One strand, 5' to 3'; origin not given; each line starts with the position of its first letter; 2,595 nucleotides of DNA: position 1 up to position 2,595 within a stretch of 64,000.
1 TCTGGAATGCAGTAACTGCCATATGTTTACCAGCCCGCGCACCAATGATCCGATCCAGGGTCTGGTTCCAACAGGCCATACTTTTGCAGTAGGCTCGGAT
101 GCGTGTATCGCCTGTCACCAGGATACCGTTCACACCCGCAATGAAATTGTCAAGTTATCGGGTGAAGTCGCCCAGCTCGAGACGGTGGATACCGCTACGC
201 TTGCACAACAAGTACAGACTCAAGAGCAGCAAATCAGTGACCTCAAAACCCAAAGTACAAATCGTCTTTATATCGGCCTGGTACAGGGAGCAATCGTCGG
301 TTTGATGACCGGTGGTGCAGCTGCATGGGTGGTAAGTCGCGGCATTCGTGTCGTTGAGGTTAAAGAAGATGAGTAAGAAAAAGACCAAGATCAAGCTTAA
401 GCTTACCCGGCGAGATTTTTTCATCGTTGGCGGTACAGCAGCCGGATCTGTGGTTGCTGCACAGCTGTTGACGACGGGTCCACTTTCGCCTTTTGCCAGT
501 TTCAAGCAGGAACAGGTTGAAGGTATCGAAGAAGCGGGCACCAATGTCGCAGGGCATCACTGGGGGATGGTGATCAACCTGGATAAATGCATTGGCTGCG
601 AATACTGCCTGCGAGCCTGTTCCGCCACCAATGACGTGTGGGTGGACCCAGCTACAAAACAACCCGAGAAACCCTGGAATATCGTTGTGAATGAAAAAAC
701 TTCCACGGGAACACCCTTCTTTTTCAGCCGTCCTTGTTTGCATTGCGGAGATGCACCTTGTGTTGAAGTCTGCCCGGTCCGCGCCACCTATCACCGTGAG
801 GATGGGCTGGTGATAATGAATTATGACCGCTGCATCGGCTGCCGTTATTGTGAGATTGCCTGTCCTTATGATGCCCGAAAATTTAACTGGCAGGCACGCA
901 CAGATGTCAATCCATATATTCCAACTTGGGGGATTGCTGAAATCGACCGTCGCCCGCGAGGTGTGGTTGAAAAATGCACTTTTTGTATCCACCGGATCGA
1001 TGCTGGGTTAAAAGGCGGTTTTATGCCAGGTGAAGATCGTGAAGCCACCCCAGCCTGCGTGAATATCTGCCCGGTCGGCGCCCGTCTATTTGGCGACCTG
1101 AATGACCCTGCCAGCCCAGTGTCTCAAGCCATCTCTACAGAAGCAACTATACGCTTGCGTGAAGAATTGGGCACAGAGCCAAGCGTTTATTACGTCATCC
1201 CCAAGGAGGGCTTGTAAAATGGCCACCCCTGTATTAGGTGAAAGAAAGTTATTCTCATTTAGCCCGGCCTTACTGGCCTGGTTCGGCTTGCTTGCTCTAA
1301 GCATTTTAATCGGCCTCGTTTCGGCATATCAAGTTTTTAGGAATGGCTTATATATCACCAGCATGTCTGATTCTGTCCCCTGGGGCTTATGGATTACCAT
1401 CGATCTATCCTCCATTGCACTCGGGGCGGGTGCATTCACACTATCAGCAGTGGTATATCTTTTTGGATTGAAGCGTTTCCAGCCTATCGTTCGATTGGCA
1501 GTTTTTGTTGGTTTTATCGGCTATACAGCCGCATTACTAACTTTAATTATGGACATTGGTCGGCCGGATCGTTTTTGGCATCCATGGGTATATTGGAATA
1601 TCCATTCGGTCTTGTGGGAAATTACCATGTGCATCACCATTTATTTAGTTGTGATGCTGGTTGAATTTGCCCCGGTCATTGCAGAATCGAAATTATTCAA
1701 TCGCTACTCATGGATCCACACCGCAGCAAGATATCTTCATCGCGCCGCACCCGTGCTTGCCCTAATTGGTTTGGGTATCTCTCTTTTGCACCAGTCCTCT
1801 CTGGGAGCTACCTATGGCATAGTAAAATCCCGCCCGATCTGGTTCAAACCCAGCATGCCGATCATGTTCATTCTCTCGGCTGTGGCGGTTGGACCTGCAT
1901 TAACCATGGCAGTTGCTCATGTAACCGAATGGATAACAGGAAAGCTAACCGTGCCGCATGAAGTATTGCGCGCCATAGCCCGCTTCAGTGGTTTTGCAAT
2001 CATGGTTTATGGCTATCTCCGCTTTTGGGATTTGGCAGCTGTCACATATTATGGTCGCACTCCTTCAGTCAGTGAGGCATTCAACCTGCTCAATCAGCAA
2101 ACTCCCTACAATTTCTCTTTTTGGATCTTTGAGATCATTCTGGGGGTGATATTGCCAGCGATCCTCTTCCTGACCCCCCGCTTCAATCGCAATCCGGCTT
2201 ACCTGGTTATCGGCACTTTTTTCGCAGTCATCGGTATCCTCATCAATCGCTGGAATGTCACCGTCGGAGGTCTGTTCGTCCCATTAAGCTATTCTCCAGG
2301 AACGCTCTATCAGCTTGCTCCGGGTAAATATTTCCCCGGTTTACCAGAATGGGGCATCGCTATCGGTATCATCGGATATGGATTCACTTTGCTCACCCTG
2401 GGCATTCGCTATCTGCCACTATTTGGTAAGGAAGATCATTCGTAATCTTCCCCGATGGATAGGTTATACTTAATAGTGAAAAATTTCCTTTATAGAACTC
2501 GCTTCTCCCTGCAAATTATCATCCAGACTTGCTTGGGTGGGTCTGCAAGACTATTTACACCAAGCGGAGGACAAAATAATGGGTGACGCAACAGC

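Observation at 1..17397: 17-kb multihaem cytochrome / quinol-oxidoreductase supercluster with its own two-component system and no visible terminal reductase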

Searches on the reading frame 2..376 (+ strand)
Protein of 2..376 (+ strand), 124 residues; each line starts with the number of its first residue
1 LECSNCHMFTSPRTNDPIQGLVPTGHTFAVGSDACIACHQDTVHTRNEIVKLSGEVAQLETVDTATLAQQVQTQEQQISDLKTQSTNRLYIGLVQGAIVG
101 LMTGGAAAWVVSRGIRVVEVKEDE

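Call 4: search_protein_families(library=pfam, proteins=[window:2-376:+], max_evalue=0.01)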
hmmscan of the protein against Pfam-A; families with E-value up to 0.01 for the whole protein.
window:2-376:+ (124 aa): 1 family
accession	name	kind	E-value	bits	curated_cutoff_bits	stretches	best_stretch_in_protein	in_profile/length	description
PF03264.19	Cytochrom_NNT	-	0.0008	19.6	24.1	1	2-46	127-171/174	NapC/NirT cytochrome c family, N-terminal region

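Call 7: search_protein_families(library=ncbifam, proteins=[window:2-376:+], max_evalue=0.001)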
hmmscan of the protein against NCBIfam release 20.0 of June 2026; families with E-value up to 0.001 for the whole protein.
window:2-376:+ (124 aa): 0 families

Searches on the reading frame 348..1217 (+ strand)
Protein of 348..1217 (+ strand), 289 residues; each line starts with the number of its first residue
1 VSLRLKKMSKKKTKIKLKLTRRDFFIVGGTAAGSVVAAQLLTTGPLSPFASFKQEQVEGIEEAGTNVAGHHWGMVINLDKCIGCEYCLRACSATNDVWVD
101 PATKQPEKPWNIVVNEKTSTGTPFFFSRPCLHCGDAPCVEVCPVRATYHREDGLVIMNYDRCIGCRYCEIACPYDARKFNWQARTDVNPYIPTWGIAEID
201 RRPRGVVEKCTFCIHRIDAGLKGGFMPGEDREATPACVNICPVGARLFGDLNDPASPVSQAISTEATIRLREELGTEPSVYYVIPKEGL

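Call 4: search_protein_families(library=pfam, proteins=[window:348-1217:+], max_evalue=0.01)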
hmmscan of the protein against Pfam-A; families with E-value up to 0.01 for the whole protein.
window:348-1217:+ (289 aa): 15 families
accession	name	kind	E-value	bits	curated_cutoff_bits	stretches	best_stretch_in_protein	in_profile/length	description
PF13247.11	Fer4_11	-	8.3e-18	64.9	26.2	2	124-183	4-65/100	4Fe-4S dicluster domain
PF12838.12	Fer4_7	-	8.5e-18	65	27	2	161-245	1-52/52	4Fe-4S dicluster domain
PF12837.12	Fer4_6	-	1.7e-12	47.1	25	3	156-176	3-23/24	4Fe-4S binding domain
PF12797.12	Fer4_2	-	4.7e-12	45.4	24.5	2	155-174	3-22/22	4Fe-4S binding domain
PF13187.11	Fer4_9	-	3.1e-11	43.5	27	3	80-145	1-50/52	4Fe-4S dicluster domain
PF13237.11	Fer4_10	-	3.1e-11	43.4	25.5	3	128-173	7-53/53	4Fe-4S dicluster domain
PF00037.32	Fer4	-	7.5e-11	41.8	21.1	2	156-177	2-23/24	4Fe-4S binding domain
PF13183.11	Fer4_8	-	9.9e-09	36.1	27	1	78-144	2-66/68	4Fe-4S dicluster domain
PF14697.11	Fer4_21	-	6.4e-07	29.9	35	2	129-175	7-55/59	4Fe-4S dicluster domain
PF12798.12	Fer4_3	-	6.3e-06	27.1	27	0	162-176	1-15/15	4Fe-4S binding domain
PF13534.11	Fer4_17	-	2.6e-05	25.1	22.2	0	158-175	42-59/61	4Fe-4S dicluster domain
PF25160.1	LdpA_Fe-S-bd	-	3.1e-05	24.1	27.6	1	135-175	6-41/49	LdpA Fe-S cluster-binding domain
PF13484.11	Fer4_16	-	0.00078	20.6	30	0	161-188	1-31/66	4Fe-4S double cluster binding domain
PF12800.12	Fer4_4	-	0.0034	18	24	1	160-175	2-17/17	4Fe-4S binding domain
PF10399.14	UCR_Fe-S_N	-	0.0041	16.9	24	1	18-39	8-29/41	Ubiquitinol-cytochrome C reductase Fe-S subunit TAT signal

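Call 7: search_protein_families(library=ncbifam, proteins=[window:369-1217:+], max_evalue=0.001)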
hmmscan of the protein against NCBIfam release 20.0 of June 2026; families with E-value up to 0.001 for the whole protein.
window:369-1217:+ (282 aa): 53 families (the best 25 are shown)
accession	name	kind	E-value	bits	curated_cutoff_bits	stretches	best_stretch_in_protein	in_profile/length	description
NF045797.1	DsrO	equivalog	7.7e-63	212.1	200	1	52-276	31-234/235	sulfate reduction electron transfer complex DsrMKJOP subunit DsrO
NF041782.1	mnquin_red_QrcC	equivalog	1.4e-54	185.3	400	1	65-279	1-228/239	menaquinone reductase iron-sulfur cluster-binding subunit QrcC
NF011569.0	PRK14993.1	equivalog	6.2e-43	147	416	2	60-178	39-155/244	tetrathionate reductase subunit TtrB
NF041715.1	arsenate_red_ArrB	equivalog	9.4e-41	139.9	450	2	65-175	3-109/233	arsenate respiratory reductase iron-sulfur subunit ArrB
TIGR03149.1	cyt_nit_nrfC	equivalog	8.1e-33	113.6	377.6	2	60-177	34-149/225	cytochrome c nitrite reductase Fe-S protein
NF008134.0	PRK10882.1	equivalog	2.5e-26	92.5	263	1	58-247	32-211/329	hydrogenase 2 operon protein HybA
TIGR02951.1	DMSO_dmsB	equivalog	5.8e-26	91.4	214.1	1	65-176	2-118/161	DMSO/selenate family reductase complex B subunit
TIGR03478.1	DMSO_red_II_bet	subfamily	5.8e-26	91.2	480.7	2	117-178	125-187/321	DMSO reductase family type II enzyme, iron-sulfur subunit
NF038355.1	FDH3_beta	equivalog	2.1e-22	80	240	1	68-245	6-165/180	formate dehydrogenase FDH3 subunit beta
NF042979.1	EthbenzDh_ebdB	equivalog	4.8e-20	71.7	740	2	116-178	144-209/354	ethylbenzene dehydrogenase subunit beta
NF045715.1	sulf_resp_HmcB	equivalog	1.1e-19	70.6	420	1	57-246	27-200/307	sulfate respiration complex iron-sulfur protein HmcB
NF007658.0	PRK10330.1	equivalog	1.1e-17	64.1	260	1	68-238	6-151/181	electron transport protein HydN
NF007382.0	PRK09898.1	equivalog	1.3e-16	60.8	213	1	5-173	6-174/208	ferredoxin-like protein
NF009408.0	PRK12769.1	equivalog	2.2e-14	52.5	1003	1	68-236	6-139/659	formate-dependent uric acid utilization protein AegA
TIGR01660.1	narH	equivalog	1.2e-13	50.4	524.05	1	119-176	179-237/492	nitrate reductase subunit beta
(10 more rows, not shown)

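Call 86: find_encoding_contigs(protein=window:348-1214:+, flank=10000, max_places=2)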
Protein seq(289 aa) (289 aa): no gene with exactly this product is on record in the collection.

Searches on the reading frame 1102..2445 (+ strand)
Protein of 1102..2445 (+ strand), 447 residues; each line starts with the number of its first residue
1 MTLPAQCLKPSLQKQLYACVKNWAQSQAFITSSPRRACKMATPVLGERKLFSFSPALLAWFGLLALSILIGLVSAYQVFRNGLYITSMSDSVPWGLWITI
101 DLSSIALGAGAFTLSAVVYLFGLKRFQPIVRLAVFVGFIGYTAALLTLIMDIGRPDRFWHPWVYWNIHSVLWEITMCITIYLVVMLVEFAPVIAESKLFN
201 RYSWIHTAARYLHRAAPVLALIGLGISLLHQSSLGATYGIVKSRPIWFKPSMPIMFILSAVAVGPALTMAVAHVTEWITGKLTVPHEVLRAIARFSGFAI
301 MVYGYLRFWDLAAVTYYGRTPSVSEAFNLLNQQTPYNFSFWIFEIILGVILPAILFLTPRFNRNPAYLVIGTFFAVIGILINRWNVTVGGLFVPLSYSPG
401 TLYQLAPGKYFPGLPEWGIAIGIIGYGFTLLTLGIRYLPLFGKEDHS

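Call 4: search_protein_families(library=pfam, proteins=[window:1102-2445:+], max_evalue=0.01)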
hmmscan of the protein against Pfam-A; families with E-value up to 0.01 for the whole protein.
window:1102-2445:+ (447 aa): 1 family
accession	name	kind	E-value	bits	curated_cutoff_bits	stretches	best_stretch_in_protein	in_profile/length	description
PF03916.19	NrfD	-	3.7e-33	115.9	25.8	1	86-391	3-309/313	Polysulphide reductase, NrfD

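Call 6: find_encoding_contigs(protein=window:1219-2445:+, flank=10000, max_places=6)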
Protein window:1219-2445:+ (408 aa): no gene with exactly this product is on record in the collection.

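Call 7: search_protein_families(library=ncbifam, proteins=[window:1219-2445:+], max_evalue=0.001)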
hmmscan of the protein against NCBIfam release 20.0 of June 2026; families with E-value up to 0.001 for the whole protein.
window:1219-2445:+ (408 aa): 5 families
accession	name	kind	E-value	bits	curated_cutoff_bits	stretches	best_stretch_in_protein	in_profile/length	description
NF041784.1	mnquin_red_QrcD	equivalog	3.6e-83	280.1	570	1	18-406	18-405/408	menaquinone reductase integral membrane subunit QrcD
NF045714.1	sulf_resp_HmcC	equivalog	7.5e-49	167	550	1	26-402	9-368/376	sulfate respiration complex protein HmcC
NF008133.1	PRK10881.1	equivalog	2.2e-40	139.3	450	1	24-402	18-374/377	Ni/Fe-hydrogenase cytochrome b subunit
NF045798.1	DsrP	equivalog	2e-16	60.4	350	1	15-395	9-336/346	sulfate reduction electron transfer complex DsrMKJOP subunit DsrP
TIGR03148.1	cyt_nit_nrfD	equivalog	4.4e-09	36.1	347.6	1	51-348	6-308/316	cytochrome c nitrite reductase subunit NrfD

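Call 85: find_encoding_contigs(protein=window:1102-2445:+, flank=10000, max_places=2)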
Protein window:1102-2445:+ (447 aa): no gene with exactly this product is on record in the collection.
